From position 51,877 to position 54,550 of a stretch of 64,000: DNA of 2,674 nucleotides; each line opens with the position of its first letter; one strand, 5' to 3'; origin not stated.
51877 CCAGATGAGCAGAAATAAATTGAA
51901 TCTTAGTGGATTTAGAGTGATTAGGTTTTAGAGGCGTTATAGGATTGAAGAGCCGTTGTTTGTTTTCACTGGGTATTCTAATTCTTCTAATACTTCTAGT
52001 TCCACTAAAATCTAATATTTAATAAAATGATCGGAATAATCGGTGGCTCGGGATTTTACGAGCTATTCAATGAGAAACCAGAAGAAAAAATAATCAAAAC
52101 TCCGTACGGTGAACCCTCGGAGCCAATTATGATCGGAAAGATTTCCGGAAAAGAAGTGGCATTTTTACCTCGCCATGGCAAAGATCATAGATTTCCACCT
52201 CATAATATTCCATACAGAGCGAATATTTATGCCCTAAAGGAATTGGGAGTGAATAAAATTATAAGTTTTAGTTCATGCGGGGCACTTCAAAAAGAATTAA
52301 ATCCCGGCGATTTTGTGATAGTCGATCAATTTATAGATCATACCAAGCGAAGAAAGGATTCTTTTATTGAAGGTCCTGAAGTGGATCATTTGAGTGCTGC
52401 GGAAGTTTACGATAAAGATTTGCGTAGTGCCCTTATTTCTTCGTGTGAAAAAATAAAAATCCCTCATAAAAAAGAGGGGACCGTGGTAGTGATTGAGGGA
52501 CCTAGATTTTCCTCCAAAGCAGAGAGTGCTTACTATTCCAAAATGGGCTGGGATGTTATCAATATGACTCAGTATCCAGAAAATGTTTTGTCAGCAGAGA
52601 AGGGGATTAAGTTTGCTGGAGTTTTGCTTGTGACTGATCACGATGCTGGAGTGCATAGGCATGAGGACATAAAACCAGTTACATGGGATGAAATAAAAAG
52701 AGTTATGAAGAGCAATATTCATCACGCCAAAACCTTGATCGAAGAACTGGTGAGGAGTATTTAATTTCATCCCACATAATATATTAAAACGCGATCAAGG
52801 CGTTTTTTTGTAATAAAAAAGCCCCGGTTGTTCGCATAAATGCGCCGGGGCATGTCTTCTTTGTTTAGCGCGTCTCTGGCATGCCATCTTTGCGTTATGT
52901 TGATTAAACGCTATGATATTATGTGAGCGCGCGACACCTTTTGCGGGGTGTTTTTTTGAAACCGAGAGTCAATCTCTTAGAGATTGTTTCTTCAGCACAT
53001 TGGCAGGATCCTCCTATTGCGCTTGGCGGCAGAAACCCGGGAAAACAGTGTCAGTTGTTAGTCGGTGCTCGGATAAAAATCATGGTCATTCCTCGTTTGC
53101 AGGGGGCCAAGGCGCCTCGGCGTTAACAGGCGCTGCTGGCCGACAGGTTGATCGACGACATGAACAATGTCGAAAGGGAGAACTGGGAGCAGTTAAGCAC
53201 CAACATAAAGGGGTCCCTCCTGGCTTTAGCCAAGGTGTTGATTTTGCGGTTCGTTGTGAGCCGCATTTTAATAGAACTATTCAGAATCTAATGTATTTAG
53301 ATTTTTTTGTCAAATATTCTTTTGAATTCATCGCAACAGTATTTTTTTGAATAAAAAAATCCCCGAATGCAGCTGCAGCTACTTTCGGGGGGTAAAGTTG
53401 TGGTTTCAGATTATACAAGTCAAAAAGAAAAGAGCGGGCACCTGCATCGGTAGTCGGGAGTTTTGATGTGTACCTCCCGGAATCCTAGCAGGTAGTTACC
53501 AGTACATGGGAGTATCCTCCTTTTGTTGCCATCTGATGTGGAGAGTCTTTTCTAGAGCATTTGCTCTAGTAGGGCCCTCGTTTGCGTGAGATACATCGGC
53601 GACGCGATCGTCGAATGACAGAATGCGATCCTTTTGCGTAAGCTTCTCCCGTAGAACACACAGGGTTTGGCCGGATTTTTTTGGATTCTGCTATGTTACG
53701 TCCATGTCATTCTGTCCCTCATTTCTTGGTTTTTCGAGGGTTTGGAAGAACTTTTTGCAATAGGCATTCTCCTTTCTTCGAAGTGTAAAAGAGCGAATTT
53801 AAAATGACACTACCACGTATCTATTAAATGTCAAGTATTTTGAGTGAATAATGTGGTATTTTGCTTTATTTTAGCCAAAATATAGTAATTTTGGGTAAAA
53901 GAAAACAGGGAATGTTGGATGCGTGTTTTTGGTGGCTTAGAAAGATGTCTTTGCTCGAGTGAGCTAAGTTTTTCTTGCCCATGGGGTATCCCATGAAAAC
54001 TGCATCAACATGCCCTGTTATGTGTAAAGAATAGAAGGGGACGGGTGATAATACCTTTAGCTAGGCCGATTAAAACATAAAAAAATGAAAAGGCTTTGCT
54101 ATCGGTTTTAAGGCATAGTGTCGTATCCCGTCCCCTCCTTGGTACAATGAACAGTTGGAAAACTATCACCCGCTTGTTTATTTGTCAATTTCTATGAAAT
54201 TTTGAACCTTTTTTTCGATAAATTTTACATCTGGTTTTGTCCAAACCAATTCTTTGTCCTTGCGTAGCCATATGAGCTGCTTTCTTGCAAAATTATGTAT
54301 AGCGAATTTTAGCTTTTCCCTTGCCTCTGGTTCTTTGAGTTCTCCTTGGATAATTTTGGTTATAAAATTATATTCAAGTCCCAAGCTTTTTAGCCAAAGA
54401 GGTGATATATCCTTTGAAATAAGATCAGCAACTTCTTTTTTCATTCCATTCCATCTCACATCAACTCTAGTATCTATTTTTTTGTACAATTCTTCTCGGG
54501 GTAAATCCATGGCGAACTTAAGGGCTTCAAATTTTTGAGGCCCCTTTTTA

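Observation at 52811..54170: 1.3-kb GC-rich ORF-free island with terminators on both strands: candidate novel or unannotated structured RNAs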

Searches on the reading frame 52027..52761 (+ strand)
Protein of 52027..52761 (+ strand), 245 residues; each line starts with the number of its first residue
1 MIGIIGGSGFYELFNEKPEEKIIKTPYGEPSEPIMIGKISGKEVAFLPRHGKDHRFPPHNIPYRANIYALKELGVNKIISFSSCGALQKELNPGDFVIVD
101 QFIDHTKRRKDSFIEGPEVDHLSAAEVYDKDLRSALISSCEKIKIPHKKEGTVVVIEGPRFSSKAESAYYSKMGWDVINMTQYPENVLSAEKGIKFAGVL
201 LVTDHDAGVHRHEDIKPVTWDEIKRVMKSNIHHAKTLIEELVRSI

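Call 38: find_related_loci(query=window:52027-52761:+, collection=metagenome_contigs, flank=4000)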
Query window:52027-52761:+ (245 aa) in metagenome_contigs; peptide patterns used: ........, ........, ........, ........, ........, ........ (x = any residue, [..] = any of these).
600 stretches matched a pattern (row limit reached: there are more); 489 encode a relative of the query (tblastn E <= 1e-3); the best 80 are kept; 80 distinct loci.
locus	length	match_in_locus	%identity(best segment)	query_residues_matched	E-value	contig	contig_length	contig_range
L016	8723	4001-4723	55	2-243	2e-87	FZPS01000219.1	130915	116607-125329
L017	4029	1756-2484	55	2-245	3e-87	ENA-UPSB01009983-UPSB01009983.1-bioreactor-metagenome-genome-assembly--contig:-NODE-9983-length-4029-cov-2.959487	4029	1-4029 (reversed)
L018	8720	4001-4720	54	2-242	9e-87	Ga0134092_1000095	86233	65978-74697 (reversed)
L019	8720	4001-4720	54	2-242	9e-87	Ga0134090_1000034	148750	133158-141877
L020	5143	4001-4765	52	1-245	2e-86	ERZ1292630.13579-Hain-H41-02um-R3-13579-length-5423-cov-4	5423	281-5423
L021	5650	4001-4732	54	1-245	5e-86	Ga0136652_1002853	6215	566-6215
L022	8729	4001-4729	55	2-245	9e-86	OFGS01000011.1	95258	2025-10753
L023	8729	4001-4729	52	2-245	8e-86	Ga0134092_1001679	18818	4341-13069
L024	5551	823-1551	53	2-245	2e-85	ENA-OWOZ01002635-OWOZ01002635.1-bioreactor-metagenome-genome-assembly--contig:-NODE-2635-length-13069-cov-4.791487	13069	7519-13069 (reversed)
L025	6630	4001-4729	53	2-245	2e-85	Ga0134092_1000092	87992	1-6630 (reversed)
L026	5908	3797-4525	53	2-245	4e-85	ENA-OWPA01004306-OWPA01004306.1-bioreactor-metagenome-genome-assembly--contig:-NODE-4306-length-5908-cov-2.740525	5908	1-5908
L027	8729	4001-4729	54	2-245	7e-85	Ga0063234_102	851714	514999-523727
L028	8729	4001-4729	54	2-245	7e-85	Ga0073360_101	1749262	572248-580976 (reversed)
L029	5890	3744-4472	52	2-245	5e-85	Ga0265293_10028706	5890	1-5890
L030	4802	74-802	52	2-245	5e-85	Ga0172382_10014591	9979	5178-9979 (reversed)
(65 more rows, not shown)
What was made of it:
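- Tried and rejected: The metagenome scan with mtnP reached <=55% identity (call 38).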

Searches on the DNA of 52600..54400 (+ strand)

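Call 4: search_rna_families(source=window, start=52600, end=54400, threshold=evalue, max_evalue=10, show_alignments=3)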
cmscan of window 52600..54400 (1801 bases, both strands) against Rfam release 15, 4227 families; matches with E-value up to 10: 9.
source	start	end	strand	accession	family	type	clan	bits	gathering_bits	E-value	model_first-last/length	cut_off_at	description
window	52682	52774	-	RF03803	MIR1886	Gene; miRNA;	-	27.8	62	0.0086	1-52/52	no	MIR1886 microRNA precursor family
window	52798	52855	+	RF02450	ncr1175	Gene; sRNA;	-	20.4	60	1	1-110/110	no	Bacillus sRNA ncr1175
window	52684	52776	+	RF03803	MIR1886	Gene; miRNA;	-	19.7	62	1.1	1-52/52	no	MIR1886 microRNA precursor family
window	54022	54152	+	RF00908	MIR529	Gene; miRNA;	-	19.2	75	0.33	1-131/131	no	MIR529 microRNA precursor family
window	53861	53907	-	RF04136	MIR1862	Gene; miRNA;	-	18.5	84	2.3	1-90/90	no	MIR1862 microRNA precursor family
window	52711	52864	+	RF02053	STnc430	Gene; sRNA;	-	18.4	47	8.2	1-162/162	no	Enterobacterial sRNA STnc430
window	54044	54117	+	RF03464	mir-465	Gene; miRNA;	CL00136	17.6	65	3.3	1-79/79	no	mir-465 microRNA precursor family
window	53353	53418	-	RF02399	NsiR1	Gene; sRNA;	-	15.3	39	8.1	1-60/60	no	Nitrogen stress-induced RNA 1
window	53883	53967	+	RF01295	SCARNA7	Gene; snRNA; snoRNA; scaRNA;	-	10.8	65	5.9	1-330/330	no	Small Cajal body-specific RNA 7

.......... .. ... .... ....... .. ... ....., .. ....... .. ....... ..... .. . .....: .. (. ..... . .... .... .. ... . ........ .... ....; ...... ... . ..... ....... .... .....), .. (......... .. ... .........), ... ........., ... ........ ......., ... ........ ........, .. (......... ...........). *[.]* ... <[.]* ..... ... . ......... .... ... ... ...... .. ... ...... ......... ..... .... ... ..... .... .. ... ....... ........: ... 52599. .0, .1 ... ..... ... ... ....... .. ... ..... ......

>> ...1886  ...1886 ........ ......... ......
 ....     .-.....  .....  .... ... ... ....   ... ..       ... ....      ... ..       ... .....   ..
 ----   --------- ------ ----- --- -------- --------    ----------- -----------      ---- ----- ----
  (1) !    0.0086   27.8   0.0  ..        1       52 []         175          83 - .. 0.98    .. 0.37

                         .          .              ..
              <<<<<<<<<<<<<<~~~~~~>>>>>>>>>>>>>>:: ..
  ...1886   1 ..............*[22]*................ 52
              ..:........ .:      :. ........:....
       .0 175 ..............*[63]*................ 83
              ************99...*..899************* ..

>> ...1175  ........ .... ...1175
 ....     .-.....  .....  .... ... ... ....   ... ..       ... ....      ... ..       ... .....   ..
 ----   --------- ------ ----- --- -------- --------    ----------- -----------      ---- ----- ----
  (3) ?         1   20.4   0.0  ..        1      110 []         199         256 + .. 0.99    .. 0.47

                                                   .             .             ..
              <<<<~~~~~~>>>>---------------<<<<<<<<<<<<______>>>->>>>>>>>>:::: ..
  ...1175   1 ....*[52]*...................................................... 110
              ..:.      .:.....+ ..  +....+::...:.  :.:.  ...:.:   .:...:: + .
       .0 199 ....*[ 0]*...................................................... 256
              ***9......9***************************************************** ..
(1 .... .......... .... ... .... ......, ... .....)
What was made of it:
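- On tmRNA: Rfam found nothing (call 4).
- On 6S RNA, SRP RNA, OLE/GOLLD/ROOL/HEARO, group II intron: No hit at E<=10 (call 4).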

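Call 29: search_dna_similar(query=window:52765-54177:+, collection=phages, mode=distant, max_evalue=0.1)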
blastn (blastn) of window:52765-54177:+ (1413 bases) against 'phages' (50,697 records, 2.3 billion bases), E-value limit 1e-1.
No match.

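Call 30: search_dna_similar(query=window:52765-54177:+, collection=plasmids, mode=distant, max_evalue=0.1)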
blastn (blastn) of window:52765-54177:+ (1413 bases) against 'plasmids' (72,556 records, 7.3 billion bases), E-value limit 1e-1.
No match.
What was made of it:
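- Tried and rejected: No match (calls 29, 30).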

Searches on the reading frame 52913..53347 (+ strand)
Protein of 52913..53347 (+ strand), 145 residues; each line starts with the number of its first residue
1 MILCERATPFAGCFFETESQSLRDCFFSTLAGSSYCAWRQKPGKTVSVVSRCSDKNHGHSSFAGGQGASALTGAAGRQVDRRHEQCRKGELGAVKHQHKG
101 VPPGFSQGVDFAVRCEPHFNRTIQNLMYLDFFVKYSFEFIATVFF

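Call 22: search_protein_representatives(protein=window:52913-53347:+)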
Query: 145 residues. Proteins with E-value up to 0.001 (for the whole library): 1; up to 1e-10: 1; up to 1e-30: 1. The best 1 are listed.
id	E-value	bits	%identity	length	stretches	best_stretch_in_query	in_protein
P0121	5.9e-96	334.6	100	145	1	1-145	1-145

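Call 32: list_cluster_members(proteins=[window:52913-53347:+, window:54181-55074:-, window:52027-52761:+])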
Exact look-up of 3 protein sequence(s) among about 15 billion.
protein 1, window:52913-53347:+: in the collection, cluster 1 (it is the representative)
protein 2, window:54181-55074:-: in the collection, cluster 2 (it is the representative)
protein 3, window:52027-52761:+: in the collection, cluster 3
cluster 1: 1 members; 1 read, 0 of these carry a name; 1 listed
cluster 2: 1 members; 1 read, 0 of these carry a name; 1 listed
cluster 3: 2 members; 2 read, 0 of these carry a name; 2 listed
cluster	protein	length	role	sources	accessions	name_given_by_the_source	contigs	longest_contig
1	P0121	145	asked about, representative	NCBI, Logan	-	-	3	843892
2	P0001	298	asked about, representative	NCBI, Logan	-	-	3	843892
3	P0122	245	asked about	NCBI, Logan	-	-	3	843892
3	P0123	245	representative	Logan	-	-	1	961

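Call 33: find_encoding_contigs(protein=P0123, flank=3000)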
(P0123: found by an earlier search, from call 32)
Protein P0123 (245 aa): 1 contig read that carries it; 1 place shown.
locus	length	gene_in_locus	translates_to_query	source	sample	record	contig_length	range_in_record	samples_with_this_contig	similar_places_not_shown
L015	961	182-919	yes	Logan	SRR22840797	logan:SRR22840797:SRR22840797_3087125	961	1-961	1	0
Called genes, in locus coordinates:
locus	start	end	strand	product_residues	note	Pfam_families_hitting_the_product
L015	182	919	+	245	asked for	PF01048:PNP_UDP_1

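Call 35: find_homologous_proteins(query=window:52913-53347:+, max_evalue=10)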
Query window:52913-53347:+ (145 aa): 1 proteins with E <= 10 among 12 candidates.
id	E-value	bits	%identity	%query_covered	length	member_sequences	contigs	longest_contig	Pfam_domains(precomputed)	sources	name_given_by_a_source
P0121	1.9e-95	335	100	100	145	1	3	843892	-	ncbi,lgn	-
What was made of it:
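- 52913..53350 (+): 145-aa orphan ORF across the GC-rich core; probably not a functional gene. It matches only itself among 1.84 billion representative proteins and 5.8 billion clusters (calls 22, 35).
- It has only a self-hit among 1.84 billion and 5.8 billion sequences (calls 22, 35).
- Tried and rejected: The representative and word-index protein searches found only the query itself (calls 22, 35).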

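Call 51: search_protein_families(library=ncbifam, max_evalue=1, proteins=[window:52913-53347:+])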
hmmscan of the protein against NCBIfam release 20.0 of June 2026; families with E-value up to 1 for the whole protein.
window:52913-53347:+ (145 aa): 0 families

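Call 52: search_protein_families(library=phrogs, max_evalue=1, proteins=[window:52913-53347:+])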
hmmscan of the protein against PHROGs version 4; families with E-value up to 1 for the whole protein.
window:52913-53347:+ (145 aa): 0 families

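Call 61: find_related_loci(query=window:52913-53347:+, collection=viral_contigs, flank=3000)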
Query window:52913-53347:+ (145 aa) in viral_contigs; peptide patterns used: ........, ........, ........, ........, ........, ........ (x = any residue, [..] = any of these).
5 stretches matched a pattern, but none encodes a relative of the query by tblastn (E <= 1e-3).
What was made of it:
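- Tried and rejected: The viral scan found nothing (call 61).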

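Call 83: predict_structure(protein=window:52913-53347:+)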
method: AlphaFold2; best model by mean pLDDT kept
length: 145 residues; sequences in the alignment: 1
mean_pLDDT: 39.4   pTM: 0.25
mean pLDDT of the five models: 39.4, 38.7, 37.9, 35.5, 30.5
residues with pLDDT >= 90: 0; 70-90: 14; 50-70: 6; < 50: 125
segments of 3 or more residues with pLDDT < 50: 1-125
pLDDT, mean of each block of 10 residues (from residue 1): 26 33 33 35 33 31 31 42 45 31 32 33 51 76 77
secondary structure, 60 per line:
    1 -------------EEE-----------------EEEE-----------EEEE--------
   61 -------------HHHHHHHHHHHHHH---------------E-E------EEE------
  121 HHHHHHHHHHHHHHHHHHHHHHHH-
elements in order: E14-16 E34-37 E49-52 H74-87 E112-114 H121-144
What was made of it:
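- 52913..53350 (+): AlphaFold mean pLDDT is 39 (call 83).
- Tried and rejected: The AlphaFold model is unconfident (call 83).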

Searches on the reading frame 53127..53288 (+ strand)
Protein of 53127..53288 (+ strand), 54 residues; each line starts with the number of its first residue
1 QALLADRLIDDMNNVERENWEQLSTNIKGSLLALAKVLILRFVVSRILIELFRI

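Call 73: search_dna_similar(query=window:53127-53288:+, collection=phages, mode=protein, max_evalue=1)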
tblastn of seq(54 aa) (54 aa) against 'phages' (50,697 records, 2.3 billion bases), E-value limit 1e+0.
No match.

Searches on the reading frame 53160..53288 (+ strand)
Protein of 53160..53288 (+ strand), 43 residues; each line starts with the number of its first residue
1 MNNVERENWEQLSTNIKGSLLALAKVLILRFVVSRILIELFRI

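Call 51: search_protein_families(library=ncbifam, max_evalue=1, proteins=[window:53160-53288:+])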
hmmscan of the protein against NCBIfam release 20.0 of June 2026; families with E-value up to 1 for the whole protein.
seq(43 aa): 0 families

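Call 52: search_protein_families(library=phrogs, max_evalue=1, proteins=[window:53160-53288:+])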
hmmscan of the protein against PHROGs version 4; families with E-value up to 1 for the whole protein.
seq(43 aa): 2 families
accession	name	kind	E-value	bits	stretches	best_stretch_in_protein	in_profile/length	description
phrog_27300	-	unknown function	0.014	16.2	1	1-21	40-60/64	-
phrog_26925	-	unknown function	0.024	15.7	1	1-42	2-40/82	-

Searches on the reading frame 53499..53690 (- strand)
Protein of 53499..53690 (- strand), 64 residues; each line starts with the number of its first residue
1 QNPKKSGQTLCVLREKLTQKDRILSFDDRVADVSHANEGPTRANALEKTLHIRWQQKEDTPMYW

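Call 72: search_dna_similar(query=window:53499-53690:-, collection=phages, mode=protein, max_evalue=1)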
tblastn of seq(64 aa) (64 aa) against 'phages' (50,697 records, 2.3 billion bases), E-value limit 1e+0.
No match.

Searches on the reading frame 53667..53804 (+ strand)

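Call 51: search_protein_families(library=ncbifam, max_evalue=1, proteins=[window:53667-53804:+])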
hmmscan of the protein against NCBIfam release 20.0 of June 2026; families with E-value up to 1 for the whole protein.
seq(46 aa): 0 families

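Call 52: search_protein_families(library=phrogs, max_evalue=1, proteins=[window:53667-53804:+])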
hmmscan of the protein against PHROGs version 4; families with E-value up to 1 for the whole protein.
seq(46 aa): 1 family
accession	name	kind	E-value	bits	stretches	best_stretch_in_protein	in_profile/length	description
phrog_29240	-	unknown function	0.05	14.5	1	11-34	3-26/54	-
